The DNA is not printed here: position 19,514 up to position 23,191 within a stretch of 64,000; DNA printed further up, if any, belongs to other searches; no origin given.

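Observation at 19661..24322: AT-rich island encoding a 1126-aa sacsin/NOV-like GHKL ATPase giant protein next to a split DUF4143 AAA+ ATPase: candidate conflict/defence module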

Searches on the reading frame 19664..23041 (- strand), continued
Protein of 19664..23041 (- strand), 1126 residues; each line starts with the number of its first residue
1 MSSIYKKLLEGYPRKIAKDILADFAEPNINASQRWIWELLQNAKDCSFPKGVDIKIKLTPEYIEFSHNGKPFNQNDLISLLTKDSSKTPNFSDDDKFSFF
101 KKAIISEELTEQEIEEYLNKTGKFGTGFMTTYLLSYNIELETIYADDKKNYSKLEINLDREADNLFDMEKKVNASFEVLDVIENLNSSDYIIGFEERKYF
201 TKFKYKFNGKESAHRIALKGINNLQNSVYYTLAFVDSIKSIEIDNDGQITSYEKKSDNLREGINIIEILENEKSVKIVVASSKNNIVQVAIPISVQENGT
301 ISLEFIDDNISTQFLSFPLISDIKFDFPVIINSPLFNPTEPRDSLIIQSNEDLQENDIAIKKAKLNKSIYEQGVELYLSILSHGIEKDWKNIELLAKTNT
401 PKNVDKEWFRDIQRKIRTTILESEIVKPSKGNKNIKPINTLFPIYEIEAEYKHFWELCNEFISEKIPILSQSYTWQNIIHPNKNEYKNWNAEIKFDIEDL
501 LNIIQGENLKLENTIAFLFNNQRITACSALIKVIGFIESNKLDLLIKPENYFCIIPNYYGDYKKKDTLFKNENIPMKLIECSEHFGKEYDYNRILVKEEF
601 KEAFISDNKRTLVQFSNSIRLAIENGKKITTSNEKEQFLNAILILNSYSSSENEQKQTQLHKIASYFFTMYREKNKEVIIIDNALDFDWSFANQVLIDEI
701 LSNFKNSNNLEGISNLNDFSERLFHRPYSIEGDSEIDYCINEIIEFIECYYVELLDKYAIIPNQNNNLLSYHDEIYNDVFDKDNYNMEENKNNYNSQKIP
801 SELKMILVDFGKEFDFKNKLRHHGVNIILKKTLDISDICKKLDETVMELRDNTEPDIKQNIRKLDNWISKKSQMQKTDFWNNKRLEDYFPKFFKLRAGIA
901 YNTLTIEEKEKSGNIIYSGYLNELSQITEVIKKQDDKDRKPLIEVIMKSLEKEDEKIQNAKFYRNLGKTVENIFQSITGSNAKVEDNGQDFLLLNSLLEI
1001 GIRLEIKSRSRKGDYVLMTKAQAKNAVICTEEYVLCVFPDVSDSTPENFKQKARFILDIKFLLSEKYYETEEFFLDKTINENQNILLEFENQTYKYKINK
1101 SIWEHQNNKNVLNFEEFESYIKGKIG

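Call 87: find_encoding_contigs(protein=P0262, flank=10000, max_places=2)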
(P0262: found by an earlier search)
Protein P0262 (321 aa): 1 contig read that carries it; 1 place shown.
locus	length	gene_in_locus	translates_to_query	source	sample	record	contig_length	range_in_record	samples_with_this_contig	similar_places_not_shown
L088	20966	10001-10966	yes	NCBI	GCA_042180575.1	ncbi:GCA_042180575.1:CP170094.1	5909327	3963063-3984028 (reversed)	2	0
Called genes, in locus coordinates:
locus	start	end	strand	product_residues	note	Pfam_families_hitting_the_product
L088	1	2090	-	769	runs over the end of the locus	PF07696:7TMR-DISMED2, PF07695:7TMR-DISM_7TM, PF08448:PAS_4, PF00512:HisKA (weak), PF02518:HATPase_c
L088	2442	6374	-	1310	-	PF12729:4HB_MCP_1, PF00672:HAMP (weak), PF13185:GAF_2, PF00512:HisKA, PF02518:HATPase_c, PF00072:Response_reg, PF23198:PDE8A_N (faint), PF00072:Response_reg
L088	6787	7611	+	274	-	PF19293:CdaA_N, PF02457:DAC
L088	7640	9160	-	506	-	PF00474:SSF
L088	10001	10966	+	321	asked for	PF00092:VWA, PF13519:VWA_2, PF13768:VWA_3 (weak)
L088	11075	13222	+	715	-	PF00672:HAMP (weak), PF13185:GAF_2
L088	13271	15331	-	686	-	PF00691:OmpA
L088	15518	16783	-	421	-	-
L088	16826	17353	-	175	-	-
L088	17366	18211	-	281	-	PF00535:Glycos_transf_2, PF10111:Glyco_tranf_2_2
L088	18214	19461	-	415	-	PF20706:GT4-conflict (weak), PF00534:Glycos_transf_1, PF13692:Glyco_trans_1_4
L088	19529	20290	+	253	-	PF13489:Methyltransf_23, PF08241:Methyltransf_11, PF05219:DREV (weak), PF08242:Methyltransf_12, PF13649:Methyltransf_25, PF01209:Ubie_methyltran, PF13847:Methyltransf_31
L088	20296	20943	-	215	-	-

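Call 88: find_encoding_contigs(protein=P0264, flank=10000, max_places=2)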
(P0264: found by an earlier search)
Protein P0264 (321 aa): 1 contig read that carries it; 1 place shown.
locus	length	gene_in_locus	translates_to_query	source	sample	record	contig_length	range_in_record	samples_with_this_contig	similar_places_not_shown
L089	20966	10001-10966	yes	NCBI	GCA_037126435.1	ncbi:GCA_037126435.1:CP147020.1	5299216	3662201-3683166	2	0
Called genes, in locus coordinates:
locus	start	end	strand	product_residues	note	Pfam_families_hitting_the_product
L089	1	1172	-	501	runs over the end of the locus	PF00089:Trypsin, PF13365:Trypsin_2, PF14685:PDZ_Tricorn (faint), PF00595:PDZ, PF13180:PDZ_2, PF17820:PDZ_6 (weak)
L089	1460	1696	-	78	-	PF01809:YidD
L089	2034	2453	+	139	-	PF13581:HATPase_c_2, PF02518:HATPase_c (weak)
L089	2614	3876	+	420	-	PF02547:Queuosine_synth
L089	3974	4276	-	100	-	-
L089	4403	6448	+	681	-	PF07676:PD40 (faint), PF00691:OmpA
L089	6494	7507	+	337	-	PF17761:DUF1016_N, PF06250:YhcG_C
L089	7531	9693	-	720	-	PF00672:HAMP (weak), PF13185:GAF_2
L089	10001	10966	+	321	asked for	PF00092:VWA, PF13519:VWA_2, PF13768:VWA_3 (weak)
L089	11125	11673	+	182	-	PF20791:Acyl-ACP_TE_C (weak), PF13279:4HBT_2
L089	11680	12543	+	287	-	-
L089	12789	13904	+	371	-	-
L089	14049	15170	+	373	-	-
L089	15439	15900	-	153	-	PF11396:PepSY_like (faint)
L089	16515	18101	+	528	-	PF28550:DUF8436, PF00890:FAD_binding_2 (faint), PF01134:GIDA (faint), PF01266:DAO (faint), PF03486:HI0933_like (weak), PF07992:Pyr_redox_2 (faint), PF21688:FAD-depend_C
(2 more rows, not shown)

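Call 89: search_protein_families(library=padloc, proteins=[L084:11419-12450:-, L084:12694-13695:+, L084:13984-14319:+, L085:11061-11771:+, L085:11771-12523:+, L085:12522-13484:-, L085:14570-14851:-, L085:14907-15986:-, L087:11040-11819:+, L084:14539-17478:-], max_evalue=0.001)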
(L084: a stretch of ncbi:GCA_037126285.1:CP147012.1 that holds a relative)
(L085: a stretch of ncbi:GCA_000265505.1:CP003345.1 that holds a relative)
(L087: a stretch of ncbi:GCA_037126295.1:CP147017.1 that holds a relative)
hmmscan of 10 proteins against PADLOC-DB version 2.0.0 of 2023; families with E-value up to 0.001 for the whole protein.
L084:11419-12450:- (344 aa): 0 families

L084:12694-13695:+ (334 aa): 0 families

L084:13984-14319:+ (112 aa): 0 families

L085:11061-11771:+ (237 aa): 1 family
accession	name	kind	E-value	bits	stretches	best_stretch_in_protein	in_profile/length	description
PDLC03402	REase_II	-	2.3e-49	166.6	1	3-236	12-256/527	Type II restriction enzyme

L085:11771-12523:+ (251 aa): 1 family
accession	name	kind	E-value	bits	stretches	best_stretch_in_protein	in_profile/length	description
PDLC03402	REase_II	-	8e-28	95.5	1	31-251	303-527/527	Type II restriction enzyme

L085:12522-13484:- (321 aa): 63 families (the best 25 are shown)
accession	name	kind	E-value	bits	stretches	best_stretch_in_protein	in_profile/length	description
PDLC03272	MTase_II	-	1.1e-113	378.4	1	1-320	75-389/407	Type II methyltransferase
PDLC03217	MTase_II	-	7.5e-96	320.1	1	2-317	386-697/703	Type II methyltransferase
PDLC02653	DrmMII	-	6e-79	263.4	1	2-319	6-311/333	DrmMII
PDLC03361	MTase_II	-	6.8e-76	253.9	1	1-319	87-435/455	Type II methyltransferase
PDLC03378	MTase_II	-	2.7e-74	248.5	1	1-320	3-329/344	Type II methyltransferase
PDLC03242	MTase_II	-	7.8e-62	207.5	1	2-315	102-393/409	Type II methyltransferase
PDLC03716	oMTase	-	1.1e-59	200.3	1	1-321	39-339/349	orphan methyltransferase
PDLC03269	MTase_II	-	6.3e-56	188.3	2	2-205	5-200/437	Type II methyltransferase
PDLC00027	DruM2|DruM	-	2.5e-52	176.5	2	1-191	12-190/361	DNA cytosine methylase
PDLC00026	DruM2|DruM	-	2e-49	167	1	2-319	6-316/336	DNA cytosine methylase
PDLC03234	MTase_II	-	2.6e-49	166.5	2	1-190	5-190/375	Type II methyltransferase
PDLC03326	MTase_II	-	1.2e-48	164.3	2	2-191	6-193/412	Type II methyltransferase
PDLC03734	oMTase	-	7.8e-48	161.5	1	3-178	6-172/444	orphan methyltransferase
PDLC00031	DruM2|DruM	-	1.6e-47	160.4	2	2-187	13-186/361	DNA cytosine methylase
PDLC00034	DruM2|DruM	-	9.9e-47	157.4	2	2-182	9-194/457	DNA cytosine methylase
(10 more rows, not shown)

L085:14570-14851:- (94 aa): 0 families

L085:14907-15986:- (360 aa): 10 families
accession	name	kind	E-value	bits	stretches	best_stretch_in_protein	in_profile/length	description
PDLC03963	SoFic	-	2.2e-114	380.6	1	5-355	12-358/361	-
PDLC04840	PDC-S04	-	1.6e-17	62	1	48-218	10-182/227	-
PDLC04966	PDC-S24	-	4.8e-17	60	1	85-243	213-372/497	-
PDLC04836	PDC-S04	-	4.7e-12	43.6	1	145-245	127-218/244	-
PDLC04839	PDC-S04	-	3.4e-10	37.9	1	141-254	90-202/205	-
PDLC04837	PDC-S04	-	7.1e-10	36.5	1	154-242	129-211/234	-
PDLC01044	Csa3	-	0.00024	19.1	0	285-343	130-187/194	Type I-A associated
PDLC01434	CasR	-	0.0003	18.7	1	289-349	126-184/191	"CAS-I,CAS-II,CAS-III,CAS-IV,CAS-V,CAS-VI; associated_signaling"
PDLC04838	PDC-S04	-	0.00061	17.6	0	177-202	131-156/209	-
PDLC01268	CasR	-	0.0007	17.6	0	295-349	128-178/179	"CAS-I,CAS-II,CAS-III,CAS-IV,CAS-V,CAS-VI; associated_signaling"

L087:11040-11819:+ (260 aa): 0 families

L084:14539-17478:- (980 aa): 0 families

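Call 90: search_protein_families(library=pfam, proteins=[L084:11419-12450:-, L084:12694-13695:+, L084:13984-14319:+, L085:11061-11771:+, L085:11771-12523:+, L085:14570-14851:-, L087:11040-11819:+, L084:14539-17478:-], max_evalue=0.01)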
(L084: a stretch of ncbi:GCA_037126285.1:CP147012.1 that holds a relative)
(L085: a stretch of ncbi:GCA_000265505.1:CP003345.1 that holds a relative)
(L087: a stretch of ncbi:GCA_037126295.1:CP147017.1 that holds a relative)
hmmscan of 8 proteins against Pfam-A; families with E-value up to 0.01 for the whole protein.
L084:11419-12450:- (344 aa): 1 family
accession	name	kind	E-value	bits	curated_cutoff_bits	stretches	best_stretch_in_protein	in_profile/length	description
PF01609.27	DDE_Tnp_1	-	0.00035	20.8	23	1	142-311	81-200/200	Transposase DDE domain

L084:12694-13695:+ (334 aa): 0 families

L084:13984-14319:+ (112 aa): 0 families

L085:11061-11771:+ (237 aa): 0 families

L085:11771-12523:+ (251 aa): 0 families

L085:14570-14851:- (94 aa): 0 families

L087:11040-11819:+ (260 aa): 0 families

L084:14539-17478:- (980 aa): 0 families

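Call 101: search_dna_similar(query=window:19664-23041:-, collection=plasmids, mode=protein, max_rows=12)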
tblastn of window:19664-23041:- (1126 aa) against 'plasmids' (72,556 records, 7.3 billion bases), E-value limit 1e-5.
Records with a match: 7; places in all: 7; records where one place covers at least 80% of the query: 1.
Best place of each record, by identity: <60% 7.
By first word of the organism name: Bacillus 3; Chondrinema 1; Dolichospermum 1; Calothrix 1; Priestia 1.
By predicted mobility (MOB-suite, as given by PLSDB): non-mobilizable 5; conjugative 1; mobilizable 1.
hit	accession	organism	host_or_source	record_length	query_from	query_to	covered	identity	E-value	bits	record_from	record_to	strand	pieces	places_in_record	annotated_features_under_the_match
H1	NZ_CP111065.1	Chondrinema litorale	Seaweed,red alga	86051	20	1122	98%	24.8%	1e-29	136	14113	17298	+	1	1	hypothetical protein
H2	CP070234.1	Dolichospermum sp. DET69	freshwater metagenome,metagenomic ...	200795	1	578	51%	28.6%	3e-42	177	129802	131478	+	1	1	hypothetical protein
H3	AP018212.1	Calothrix brevissima NIES-22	-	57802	30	578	49%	29.8%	4e-41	173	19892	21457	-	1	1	hypothetical protein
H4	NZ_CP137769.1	Bacillus cereus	Passiflora edulis Sims,Pure ...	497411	33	386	31%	27.3%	2e-19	102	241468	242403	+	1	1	ATP-binding protein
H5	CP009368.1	Bacillus cereus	-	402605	33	345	28%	27.9%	8e-19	100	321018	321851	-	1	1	histidine kinase-, DNA gyrase B-, and HSP90-like ATPase family protein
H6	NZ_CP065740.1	Bacillus tropicus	-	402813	33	345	28%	27.9%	8e-19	100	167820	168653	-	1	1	ATP-binding protein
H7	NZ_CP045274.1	Priestia megaterium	pure culture,Paper surface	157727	33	184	13%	31.2%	7e-9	68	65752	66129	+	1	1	ATP-binding protein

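Call 102: search_dna_similar(query=window:19664-23041:-, collection=phages, mode=protein, max_rows=8)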
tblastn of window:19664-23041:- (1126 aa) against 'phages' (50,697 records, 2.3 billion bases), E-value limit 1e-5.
No match.
